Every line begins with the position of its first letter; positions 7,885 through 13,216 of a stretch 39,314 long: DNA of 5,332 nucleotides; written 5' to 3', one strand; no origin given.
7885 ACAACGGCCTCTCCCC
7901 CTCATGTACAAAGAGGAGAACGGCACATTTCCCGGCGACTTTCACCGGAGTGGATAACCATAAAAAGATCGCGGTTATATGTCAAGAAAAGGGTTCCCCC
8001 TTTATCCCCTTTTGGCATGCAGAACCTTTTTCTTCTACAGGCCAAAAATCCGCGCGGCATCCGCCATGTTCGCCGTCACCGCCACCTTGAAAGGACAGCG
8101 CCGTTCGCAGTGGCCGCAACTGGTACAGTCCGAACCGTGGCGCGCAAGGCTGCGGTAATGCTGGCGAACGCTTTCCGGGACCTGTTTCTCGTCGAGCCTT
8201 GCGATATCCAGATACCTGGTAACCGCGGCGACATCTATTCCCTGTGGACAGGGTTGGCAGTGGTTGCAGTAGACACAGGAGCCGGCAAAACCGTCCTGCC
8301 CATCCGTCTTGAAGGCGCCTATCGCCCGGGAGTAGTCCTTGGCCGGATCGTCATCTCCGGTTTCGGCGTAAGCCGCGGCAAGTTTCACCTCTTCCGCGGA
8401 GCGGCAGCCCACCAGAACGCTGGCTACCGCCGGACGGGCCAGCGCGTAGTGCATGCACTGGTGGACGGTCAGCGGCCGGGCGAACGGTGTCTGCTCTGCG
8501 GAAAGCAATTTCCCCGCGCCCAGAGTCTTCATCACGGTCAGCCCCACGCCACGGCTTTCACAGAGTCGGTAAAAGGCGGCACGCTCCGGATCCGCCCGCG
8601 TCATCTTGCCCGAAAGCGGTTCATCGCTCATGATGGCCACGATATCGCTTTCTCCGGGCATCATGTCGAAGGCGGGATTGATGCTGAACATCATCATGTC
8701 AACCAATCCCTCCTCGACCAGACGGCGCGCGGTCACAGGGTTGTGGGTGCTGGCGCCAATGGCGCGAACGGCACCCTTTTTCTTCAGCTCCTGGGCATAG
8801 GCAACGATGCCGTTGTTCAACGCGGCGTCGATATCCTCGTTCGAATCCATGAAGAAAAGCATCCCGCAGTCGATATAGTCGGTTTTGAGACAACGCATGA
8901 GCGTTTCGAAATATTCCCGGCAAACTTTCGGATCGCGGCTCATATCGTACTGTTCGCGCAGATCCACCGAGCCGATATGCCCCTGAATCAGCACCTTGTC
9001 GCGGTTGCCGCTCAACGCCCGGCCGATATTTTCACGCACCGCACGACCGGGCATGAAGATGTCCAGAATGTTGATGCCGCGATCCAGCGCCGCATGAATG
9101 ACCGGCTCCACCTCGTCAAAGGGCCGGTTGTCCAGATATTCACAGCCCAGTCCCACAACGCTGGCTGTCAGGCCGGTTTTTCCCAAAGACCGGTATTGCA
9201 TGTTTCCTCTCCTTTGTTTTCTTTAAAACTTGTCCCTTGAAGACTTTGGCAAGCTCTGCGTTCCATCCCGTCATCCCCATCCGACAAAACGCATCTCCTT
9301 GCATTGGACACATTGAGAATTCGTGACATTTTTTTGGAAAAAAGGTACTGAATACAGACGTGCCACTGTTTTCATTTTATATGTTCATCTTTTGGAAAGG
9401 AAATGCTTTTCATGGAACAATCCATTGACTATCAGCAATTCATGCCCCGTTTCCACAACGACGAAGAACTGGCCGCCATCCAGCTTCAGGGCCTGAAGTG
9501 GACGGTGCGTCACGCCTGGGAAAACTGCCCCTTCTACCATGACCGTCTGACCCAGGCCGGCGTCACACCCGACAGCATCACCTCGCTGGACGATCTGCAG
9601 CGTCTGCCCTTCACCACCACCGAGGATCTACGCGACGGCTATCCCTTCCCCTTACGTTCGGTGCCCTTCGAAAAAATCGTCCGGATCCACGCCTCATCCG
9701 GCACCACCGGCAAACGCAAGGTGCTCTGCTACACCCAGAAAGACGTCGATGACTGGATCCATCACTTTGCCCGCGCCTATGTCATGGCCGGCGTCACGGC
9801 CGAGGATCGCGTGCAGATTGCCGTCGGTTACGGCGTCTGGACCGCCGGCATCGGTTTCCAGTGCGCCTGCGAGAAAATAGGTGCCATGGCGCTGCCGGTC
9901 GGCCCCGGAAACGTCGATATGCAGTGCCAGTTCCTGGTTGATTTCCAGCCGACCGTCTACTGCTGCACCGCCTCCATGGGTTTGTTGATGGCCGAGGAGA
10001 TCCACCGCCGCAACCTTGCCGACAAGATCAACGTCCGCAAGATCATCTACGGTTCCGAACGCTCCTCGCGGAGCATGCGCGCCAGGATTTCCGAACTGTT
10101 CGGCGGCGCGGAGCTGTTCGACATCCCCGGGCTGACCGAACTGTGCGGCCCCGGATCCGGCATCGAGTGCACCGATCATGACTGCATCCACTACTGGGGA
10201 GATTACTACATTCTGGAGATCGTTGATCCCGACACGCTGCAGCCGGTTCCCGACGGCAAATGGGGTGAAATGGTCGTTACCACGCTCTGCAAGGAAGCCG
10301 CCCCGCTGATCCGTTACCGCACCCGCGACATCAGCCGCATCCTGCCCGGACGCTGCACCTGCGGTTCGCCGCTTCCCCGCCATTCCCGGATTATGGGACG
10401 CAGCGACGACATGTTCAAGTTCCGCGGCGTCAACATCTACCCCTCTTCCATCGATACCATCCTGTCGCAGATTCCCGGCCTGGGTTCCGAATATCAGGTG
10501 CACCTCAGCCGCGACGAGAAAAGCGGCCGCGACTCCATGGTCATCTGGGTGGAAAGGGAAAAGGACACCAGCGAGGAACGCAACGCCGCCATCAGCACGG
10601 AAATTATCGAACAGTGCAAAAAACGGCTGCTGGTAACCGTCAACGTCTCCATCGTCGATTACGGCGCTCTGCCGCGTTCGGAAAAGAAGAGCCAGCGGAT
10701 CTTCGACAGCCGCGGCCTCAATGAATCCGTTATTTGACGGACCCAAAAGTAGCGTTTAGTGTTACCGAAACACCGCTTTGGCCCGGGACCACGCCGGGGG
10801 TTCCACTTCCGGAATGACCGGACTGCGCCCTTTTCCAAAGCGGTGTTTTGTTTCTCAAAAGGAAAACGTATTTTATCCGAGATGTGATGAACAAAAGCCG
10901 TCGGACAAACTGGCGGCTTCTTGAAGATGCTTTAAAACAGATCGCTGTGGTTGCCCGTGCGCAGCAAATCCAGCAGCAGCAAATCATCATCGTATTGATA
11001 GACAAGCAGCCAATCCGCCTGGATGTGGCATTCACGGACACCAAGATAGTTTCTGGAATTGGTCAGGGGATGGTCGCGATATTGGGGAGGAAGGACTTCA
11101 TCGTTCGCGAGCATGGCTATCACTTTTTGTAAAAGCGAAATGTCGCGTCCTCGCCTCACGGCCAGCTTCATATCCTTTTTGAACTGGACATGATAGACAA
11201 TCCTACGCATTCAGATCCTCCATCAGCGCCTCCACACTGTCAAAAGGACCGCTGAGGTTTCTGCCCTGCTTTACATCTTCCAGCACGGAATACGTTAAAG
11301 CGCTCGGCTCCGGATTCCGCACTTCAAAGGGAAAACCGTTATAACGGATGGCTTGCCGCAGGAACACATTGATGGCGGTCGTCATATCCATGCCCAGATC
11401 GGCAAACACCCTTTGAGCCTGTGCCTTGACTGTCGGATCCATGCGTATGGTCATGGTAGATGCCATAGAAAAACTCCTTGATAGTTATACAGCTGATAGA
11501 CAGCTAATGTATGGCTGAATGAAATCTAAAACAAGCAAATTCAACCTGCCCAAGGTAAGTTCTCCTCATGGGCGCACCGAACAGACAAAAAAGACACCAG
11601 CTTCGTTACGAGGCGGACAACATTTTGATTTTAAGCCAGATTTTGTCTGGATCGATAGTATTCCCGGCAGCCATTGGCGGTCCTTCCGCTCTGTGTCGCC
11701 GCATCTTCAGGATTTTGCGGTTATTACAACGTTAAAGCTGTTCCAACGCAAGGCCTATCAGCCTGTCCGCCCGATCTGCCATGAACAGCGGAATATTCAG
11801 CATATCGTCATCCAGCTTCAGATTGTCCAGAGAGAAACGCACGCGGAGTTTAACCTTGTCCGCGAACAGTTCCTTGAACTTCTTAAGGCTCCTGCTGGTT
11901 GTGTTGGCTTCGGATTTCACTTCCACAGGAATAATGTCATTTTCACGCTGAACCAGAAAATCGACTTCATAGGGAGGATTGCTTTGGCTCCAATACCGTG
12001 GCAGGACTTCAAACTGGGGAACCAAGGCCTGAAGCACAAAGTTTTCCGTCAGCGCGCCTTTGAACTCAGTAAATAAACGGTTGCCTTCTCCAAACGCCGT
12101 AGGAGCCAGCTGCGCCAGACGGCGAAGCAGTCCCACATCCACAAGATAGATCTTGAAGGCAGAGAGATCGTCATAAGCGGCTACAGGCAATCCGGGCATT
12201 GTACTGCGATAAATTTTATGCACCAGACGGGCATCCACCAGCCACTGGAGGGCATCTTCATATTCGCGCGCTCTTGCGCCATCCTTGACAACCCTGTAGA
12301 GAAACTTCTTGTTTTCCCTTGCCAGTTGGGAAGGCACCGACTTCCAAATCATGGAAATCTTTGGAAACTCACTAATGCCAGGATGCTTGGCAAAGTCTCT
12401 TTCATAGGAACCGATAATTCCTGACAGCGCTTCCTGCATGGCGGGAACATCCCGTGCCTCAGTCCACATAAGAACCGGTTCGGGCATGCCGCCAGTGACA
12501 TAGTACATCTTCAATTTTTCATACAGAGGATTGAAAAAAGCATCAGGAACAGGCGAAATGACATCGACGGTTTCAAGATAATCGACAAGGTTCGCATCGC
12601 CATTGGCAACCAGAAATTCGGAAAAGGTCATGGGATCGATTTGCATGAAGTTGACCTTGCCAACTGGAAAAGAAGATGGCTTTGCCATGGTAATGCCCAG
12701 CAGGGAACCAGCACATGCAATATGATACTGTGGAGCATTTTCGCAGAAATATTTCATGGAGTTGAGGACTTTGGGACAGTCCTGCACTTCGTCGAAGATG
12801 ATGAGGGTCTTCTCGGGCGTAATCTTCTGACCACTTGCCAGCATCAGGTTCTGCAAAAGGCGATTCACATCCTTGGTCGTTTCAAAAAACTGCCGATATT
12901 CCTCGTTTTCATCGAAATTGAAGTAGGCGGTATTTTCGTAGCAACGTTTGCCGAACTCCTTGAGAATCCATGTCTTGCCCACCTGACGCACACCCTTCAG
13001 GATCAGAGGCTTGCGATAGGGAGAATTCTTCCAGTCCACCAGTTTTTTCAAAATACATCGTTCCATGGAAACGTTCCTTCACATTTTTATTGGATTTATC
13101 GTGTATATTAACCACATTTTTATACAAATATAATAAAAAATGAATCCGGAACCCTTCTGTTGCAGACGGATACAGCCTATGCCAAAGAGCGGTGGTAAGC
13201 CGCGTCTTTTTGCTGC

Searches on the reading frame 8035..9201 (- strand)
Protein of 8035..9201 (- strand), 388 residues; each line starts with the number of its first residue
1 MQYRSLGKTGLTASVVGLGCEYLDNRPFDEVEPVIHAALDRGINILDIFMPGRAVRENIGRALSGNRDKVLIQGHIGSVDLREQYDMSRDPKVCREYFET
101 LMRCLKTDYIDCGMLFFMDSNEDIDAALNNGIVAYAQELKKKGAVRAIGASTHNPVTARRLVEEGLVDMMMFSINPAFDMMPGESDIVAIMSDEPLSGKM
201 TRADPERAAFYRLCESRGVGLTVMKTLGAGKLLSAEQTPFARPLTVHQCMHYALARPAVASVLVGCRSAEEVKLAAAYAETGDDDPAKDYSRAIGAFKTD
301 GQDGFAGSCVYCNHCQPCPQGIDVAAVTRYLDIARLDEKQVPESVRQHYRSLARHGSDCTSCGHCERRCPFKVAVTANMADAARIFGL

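Call 18: search_protein_families(library=pfam, proteins=[window:8035-9201:-], max_evalue=0.0001)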
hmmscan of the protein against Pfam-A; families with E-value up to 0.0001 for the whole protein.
window:8035-9201:- (388 aa): 4 families
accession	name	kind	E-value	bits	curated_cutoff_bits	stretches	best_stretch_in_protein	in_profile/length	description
PF00248.27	Aldo_ket_red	-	3.4e-15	56.3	24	1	17-238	3-203/291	Aldo/keto reductase family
PF13534.11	Fer4_17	-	2.8e-06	28.2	22.2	0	355-371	42-58/61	4Fe-4S dicluster domain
PF13187.11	Fer4_9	-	1.4e-05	25.4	27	1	309-371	2-49/52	4Fe-4S dicluster domain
PF13183.11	Fer4_8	-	5.7e-05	24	27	0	308-373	4-68/68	4Fe-4S dicluster domain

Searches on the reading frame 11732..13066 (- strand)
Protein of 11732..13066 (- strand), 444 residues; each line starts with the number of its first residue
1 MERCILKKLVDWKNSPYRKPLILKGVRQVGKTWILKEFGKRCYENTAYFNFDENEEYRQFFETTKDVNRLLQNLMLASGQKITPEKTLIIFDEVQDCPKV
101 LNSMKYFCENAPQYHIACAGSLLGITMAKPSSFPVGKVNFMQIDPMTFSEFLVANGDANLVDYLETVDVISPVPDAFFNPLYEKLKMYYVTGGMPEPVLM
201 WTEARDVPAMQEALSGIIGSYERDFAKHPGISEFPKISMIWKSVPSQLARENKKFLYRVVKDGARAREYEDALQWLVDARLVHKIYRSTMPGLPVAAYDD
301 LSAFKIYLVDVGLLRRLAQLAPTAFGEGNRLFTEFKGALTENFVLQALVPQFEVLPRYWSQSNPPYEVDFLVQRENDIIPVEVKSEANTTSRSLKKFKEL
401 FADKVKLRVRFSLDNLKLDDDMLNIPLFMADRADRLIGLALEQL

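Call 18: search_protein_families(library=pfam, proteins=[window:11732-13066:-], max_evalue=0.0001)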
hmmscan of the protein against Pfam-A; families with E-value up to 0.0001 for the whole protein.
window:11732-13066:- (444 aa): 2 families
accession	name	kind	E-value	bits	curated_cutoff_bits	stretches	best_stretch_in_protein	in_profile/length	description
PF13635.12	DUF4143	-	1.8e-36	125.7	28.1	1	222-385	1-159/160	Domain of unknown function (DUF4143)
PF13173.12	AAA_14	-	2.2e-28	99.3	27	1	18-152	2-129/129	AAA domain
